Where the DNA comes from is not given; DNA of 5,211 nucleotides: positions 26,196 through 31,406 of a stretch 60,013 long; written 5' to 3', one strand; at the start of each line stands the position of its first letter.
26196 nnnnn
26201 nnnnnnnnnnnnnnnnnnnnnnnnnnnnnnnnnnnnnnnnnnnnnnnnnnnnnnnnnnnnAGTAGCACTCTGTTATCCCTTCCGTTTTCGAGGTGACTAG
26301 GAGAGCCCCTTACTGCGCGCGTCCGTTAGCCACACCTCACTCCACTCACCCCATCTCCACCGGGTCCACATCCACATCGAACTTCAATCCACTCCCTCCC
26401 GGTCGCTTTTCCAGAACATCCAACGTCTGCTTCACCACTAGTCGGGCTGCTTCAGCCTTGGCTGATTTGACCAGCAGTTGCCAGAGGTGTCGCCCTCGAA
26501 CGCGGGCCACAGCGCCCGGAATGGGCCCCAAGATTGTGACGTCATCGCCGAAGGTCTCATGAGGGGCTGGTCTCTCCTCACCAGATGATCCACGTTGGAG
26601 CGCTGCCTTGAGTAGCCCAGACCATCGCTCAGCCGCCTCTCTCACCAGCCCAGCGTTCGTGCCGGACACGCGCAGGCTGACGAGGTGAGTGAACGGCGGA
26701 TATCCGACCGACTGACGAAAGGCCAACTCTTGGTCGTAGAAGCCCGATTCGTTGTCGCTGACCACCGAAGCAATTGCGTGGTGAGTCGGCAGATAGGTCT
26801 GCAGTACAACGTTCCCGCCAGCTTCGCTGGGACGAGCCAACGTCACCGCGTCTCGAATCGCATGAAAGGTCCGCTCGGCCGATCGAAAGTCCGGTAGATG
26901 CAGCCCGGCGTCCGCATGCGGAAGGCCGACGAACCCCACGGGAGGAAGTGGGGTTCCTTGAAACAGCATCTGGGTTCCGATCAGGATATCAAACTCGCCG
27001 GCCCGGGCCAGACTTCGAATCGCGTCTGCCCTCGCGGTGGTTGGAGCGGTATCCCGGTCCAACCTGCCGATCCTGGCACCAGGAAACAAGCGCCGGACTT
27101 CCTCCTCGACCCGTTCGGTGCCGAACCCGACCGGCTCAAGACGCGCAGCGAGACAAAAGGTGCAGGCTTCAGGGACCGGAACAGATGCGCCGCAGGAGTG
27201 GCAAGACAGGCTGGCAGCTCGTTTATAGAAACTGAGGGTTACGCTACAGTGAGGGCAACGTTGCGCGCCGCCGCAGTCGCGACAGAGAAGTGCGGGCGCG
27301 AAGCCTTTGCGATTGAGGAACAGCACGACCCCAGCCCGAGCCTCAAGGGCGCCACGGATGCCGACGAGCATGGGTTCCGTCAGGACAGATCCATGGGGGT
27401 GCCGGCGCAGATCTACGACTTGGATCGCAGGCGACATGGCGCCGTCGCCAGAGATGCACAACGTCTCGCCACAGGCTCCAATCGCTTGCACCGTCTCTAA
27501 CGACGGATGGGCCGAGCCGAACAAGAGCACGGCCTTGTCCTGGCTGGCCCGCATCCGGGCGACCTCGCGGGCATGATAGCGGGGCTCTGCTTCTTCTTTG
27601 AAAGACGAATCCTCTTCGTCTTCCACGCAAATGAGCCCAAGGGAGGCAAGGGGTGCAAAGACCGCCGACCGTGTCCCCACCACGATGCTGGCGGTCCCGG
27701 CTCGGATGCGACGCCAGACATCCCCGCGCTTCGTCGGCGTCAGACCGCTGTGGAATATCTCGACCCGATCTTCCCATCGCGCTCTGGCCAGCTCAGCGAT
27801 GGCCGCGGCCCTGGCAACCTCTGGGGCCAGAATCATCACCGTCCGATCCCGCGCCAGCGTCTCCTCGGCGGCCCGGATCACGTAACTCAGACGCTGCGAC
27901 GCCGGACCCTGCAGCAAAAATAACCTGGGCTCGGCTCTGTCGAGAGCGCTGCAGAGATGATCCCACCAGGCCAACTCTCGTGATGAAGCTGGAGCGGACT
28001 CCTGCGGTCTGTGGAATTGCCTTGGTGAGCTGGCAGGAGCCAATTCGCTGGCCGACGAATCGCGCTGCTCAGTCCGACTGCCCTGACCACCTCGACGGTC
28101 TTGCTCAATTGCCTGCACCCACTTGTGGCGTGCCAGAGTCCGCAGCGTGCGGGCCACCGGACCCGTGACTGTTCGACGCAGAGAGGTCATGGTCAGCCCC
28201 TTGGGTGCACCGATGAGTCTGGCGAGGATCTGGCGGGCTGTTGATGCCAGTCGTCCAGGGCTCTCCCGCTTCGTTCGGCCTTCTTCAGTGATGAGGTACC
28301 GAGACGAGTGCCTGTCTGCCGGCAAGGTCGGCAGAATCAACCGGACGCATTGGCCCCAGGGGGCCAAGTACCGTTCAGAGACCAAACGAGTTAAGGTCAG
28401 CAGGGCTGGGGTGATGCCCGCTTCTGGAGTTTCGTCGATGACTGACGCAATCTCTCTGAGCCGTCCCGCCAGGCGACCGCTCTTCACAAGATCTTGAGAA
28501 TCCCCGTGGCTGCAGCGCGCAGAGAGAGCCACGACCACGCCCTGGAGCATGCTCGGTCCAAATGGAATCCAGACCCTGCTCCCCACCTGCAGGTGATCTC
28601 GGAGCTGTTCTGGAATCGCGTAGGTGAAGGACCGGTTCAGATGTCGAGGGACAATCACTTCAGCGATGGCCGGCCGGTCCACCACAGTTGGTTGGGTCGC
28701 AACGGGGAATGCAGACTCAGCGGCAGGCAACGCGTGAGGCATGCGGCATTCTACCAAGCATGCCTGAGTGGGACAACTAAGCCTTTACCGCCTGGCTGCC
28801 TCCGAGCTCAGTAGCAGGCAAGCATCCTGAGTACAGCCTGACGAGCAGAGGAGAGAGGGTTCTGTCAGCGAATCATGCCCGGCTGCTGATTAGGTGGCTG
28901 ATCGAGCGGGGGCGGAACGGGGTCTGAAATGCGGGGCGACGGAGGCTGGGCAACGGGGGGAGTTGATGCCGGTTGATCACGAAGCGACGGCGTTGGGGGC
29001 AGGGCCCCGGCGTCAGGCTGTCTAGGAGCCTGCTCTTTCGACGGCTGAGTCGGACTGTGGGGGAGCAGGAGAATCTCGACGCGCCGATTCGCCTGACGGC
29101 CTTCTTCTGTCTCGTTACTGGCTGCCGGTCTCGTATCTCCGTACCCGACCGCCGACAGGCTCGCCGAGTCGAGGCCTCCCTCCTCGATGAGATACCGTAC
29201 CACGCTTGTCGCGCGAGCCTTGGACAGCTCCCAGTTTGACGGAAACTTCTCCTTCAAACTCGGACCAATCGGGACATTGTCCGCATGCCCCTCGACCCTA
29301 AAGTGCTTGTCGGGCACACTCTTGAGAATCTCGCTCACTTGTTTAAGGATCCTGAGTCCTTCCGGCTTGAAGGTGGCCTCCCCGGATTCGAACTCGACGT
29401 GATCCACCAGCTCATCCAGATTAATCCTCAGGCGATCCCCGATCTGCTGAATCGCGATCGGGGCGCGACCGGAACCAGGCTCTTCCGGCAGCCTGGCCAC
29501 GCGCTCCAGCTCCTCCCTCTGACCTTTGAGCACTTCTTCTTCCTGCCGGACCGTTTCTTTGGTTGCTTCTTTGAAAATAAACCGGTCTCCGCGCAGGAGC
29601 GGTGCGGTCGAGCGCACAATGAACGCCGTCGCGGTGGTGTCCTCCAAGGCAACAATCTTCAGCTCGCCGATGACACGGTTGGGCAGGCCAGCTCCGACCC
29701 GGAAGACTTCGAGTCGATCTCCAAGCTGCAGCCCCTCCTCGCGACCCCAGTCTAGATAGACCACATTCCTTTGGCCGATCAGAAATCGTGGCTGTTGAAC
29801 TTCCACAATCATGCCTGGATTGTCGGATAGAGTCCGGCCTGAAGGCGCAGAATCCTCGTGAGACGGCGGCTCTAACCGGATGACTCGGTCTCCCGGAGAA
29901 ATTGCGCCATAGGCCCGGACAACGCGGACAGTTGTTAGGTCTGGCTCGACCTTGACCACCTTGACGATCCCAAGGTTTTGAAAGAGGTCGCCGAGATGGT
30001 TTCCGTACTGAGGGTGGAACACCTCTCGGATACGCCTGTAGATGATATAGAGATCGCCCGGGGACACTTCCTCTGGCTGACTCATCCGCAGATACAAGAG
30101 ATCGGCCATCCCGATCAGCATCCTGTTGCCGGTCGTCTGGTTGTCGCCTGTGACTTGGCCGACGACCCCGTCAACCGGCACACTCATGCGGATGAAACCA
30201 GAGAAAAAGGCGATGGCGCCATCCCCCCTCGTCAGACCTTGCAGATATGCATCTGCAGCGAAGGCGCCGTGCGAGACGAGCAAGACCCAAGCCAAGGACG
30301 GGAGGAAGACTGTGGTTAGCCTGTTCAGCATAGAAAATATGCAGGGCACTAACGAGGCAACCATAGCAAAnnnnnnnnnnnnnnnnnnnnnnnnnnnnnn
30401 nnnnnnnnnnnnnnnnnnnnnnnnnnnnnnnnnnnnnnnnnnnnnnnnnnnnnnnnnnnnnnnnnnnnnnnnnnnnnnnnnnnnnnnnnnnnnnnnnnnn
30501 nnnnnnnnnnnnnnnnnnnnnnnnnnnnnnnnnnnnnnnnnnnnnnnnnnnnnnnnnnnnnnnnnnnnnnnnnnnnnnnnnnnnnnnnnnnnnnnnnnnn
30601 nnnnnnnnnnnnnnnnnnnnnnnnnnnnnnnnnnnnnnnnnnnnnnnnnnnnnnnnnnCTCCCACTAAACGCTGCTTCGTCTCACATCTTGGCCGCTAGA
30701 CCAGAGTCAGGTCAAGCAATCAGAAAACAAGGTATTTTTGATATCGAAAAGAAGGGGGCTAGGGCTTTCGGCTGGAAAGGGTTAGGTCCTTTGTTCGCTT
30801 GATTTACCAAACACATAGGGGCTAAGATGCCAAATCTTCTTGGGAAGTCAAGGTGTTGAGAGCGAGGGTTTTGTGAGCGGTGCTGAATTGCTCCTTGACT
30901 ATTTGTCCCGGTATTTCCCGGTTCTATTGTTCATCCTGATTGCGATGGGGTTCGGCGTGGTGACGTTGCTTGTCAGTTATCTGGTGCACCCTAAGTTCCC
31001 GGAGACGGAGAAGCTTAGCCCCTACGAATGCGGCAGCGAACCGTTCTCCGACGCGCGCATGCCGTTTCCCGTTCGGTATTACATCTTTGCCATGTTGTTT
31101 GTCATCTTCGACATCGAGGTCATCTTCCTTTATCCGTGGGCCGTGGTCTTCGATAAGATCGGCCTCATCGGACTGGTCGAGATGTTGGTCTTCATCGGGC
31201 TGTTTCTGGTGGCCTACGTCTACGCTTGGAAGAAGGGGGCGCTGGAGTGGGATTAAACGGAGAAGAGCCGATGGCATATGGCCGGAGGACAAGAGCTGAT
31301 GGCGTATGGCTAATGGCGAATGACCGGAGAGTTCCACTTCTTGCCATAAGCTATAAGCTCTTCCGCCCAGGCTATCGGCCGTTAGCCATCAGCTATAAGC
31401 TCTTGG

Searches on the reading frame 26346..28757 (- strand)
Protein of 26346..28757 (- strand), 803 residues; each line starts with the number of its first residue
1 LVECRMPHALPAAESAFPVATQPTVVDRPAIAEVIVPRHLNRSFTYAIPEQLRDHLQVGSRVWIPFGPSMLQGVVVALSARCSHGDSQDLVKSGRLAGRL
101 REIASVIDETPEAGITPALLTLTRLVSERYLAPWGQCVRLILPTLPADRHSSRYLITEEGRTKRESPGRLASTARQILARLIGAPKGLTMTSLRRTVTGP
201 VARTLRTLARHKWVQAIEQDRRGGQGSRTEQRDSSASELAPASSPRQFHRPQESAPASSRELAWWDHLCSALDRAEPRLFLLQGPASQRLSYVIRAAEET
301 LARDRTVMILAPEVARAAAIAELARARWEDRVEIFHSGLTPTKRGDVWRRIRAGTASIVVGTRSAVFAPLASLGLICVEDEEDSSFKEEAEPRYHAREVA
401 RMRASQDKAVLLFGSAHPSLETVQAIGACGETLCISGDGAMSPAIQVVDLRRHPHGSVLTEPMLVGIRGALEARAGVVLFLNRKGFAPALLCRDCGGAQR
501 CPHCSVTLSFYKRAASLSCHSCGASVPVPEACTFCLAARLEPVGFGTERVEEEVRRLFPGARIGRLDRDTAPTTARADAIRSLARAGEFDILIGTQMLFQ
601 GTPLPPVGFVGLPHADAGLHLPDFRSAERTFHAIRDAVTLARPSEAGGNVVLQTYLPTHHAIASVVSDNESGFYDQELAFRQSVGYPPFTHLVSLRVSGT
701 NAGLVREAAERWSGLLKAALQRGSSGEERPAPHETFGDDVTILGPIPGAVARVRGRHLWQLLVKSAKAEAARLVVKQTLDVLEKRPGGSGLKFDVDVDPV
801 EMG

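Call 58: search_protein_families(library=pfam, proteins=[window:26346-28757:-], max_evalue=0.000001)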
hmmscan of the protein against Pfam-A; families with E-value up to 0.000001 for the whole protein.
window:26346-28757:- (803 aa): 3 families
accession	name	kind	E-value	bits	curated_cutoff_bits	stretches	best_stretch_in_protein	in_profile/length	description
PF17764.6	PriA_3primeBD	-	7.8e-21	74.2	22.7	1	33-143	1-96/96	3'DNA-binding domain (3'BD)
PF18074.6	PriA_C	-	1.4e-17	64.7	26.9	1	688-799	1-95/95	Primosomal protein N C-terminal domain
PF18319.7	Zn_ribbon_PriA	-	5.7e-08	33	26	1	501-527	1-27/27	PriA DNA helicase Cys-rich region (CRR) domain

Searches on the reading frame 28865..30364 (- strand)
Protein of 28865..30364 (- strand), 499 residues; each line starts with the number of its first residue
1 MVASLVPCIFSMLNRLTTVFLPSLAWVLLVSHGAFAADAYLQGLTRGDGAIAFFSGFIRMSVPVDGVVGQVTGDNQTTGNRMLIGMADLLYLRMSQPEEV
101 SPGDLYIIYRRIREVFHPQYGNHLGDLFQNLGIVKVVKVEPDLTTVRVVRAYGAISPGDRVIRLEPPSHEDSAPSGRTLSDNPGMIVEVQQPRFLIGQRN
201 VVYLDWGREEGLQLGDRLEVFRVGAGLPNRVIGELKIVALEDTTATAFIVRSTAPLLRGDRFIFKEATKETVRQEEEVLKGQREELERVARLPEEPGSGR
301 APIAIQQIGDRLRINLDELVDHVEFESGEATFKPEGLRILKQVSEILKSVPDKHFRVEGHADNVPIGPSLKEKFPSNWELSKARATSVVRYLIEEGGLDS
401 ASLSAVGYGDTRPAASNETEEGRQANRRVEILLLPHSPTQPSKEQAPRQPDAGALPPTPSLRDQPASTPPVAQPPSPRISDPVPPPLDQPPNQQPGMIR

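Call 58: search_protein_families(library=pfam, proteins=[window:28865-30364:-], max_evalue=0.000001)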
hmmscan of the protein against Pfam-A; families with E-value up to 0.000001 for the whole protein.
window:28865-30364:- (499 aa): 1 family
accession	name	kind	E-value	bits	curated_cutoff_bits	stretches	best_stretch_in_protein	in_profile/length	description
PF00691.25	OmpA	-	2.5e-20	73.1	27.2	1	325-427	2-98/98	OmpA family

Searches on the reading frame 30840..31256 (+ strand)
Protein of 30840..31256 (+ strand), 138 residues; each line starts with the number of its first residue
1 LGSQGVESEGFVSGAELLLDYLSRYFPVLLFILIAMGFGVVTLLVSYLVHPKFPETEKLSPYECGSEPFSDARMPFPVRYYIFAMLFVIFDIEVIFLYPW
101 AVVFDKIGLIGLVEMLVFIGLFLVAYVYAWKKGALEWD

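Call 14: search_protein_families(library=pfam, proteins=[window:30840-31256:+])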
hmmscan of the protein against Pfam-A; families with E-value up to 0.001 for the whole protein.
window:30840-31256:+ (138 aa): 1 family
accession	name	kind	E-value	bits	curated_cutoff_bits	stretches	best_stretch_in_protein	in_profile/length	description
PF00507.24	Oxidored_q4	-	8e-40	135.5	23.3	1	40-137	2-99/99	NADH-ubiquinone/plastoquinone oxidoreductase, chain 3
